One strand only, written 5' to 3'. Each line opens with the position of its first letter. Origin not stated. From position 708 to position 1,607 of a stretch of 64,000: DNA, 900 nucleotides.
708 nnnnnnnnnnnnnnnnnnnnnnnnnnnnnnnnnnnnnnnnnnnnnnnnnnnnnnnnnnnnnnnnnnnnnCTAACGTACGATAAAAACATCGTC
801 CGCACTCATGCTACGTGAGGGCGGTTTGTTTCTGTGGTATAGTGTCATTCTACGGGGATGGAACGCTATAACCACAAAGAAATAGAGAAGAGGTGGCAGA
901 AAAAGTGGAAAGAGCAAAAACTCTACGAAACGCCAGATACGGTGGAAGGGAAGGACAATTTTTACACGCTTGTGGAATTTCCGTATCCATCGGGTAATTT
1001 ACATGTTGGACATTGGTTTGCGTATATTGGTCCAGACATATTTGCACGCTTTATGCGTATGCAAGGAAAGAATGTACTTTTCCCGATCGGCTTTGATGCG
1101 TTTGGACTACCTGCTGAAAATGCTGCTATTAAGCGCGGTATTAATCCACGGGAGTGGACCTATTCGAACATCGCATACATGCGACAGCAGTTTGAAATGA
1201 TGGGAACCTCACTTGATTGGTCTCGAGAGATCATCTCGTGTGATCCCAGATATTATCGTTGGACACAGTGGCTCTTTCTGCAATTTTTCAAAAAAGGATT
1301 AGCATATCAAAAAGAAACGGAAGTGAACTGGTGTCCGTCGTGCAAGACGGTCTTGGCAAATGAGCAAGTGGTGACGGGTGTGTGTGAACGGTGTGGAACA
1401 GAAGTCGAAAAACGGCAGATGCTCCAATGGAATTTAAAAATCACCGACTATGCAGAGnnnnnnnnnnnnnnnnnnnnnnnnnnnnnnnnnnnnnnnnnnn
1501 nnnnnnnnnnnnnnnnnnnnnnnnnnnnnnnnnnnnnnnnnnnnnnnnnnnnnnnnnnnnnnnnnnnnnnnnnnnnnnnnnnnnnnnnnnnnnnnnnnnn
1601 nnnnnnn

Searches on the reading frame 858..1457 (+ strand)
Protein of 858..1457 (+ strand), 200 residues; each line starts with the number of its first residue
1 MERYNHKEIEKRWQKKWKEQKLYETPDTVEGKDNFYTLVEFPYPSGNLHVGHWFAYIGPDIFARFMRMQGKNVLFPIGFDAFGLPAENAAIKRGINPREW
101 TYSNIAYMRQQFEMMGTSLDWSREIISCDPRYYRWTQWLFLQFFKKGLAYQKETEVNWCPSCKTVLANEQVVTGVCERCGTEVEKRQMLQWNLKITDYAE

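Call 41: search_solved_structures(query=window:858-1457:+, show_alignments=1, max_evalue=1e-10)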
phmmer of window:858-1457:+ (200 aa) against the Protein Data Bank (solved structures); distinct sequences matched with E-value up to 1e-10: 37.
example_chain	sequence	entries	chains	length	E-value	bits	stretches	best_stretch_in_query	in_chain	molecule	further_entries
2v0c_A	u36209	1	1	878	1.3e-71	243.9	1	1-200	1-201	AMINOACYL-TRNA SYNTHETASE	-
1h3n_A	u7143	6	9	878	1.3e-71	243.9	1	1-200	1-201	LEUCYL-TRNA SYNTHETASE | AMINOACYL-TRNA SYNTHETASE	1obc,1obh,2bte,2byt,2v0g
9tjv_A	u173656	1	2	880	7.2e-70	238.1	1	2-200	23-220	Leucine--tRNA ligase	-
9twu_A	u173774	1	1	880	3.2e-69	236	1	2-200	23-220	Leucine--tRNA ligase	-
9twv_A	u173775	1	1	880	3.2e-69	236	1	2-200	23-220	Leucine--tRNA ligase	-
9tws_A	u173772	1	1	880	3.2e-69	236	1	2-200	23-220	Leucine--tRNA ligase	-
3zgz_A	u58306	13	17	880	3.2e-69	236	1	2-200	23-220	LEUCINE--TRNA LIGASE | LEUCYL-TRNA SYNTHETASE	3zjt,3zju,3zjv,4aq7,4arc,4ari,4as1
9twr_A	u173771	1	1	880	3.2e-69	236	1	2-200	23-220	Leucine--tRNA ligase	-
9twt_A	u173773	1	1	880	3.2e-69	236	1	2-200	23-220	Leucine--tRNA ligase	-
5omw_A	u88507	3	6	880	3.2e-69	236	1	2-200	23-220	Leucine--tRNA ligase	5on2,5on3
9tjw_A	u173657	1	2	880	2e-68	233.4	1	2-200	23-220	Leucine--tRNA ligase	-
3ziu_A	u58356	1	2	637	1.1e-61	211.3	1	3-200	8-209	LEUCYL-TRNA SYNTHETASE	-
7nua_A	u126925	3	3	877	4.9e-60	206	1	2-200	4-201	Leucine--tRNA ligase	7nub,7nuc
7nty_A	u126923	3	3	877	4.9e-60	206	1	2-200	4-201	Leucine--tRNA ligase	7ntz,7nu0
6q89_A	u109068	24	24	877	4.9e-60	206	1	2-200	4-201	Leucine--tRNA ligase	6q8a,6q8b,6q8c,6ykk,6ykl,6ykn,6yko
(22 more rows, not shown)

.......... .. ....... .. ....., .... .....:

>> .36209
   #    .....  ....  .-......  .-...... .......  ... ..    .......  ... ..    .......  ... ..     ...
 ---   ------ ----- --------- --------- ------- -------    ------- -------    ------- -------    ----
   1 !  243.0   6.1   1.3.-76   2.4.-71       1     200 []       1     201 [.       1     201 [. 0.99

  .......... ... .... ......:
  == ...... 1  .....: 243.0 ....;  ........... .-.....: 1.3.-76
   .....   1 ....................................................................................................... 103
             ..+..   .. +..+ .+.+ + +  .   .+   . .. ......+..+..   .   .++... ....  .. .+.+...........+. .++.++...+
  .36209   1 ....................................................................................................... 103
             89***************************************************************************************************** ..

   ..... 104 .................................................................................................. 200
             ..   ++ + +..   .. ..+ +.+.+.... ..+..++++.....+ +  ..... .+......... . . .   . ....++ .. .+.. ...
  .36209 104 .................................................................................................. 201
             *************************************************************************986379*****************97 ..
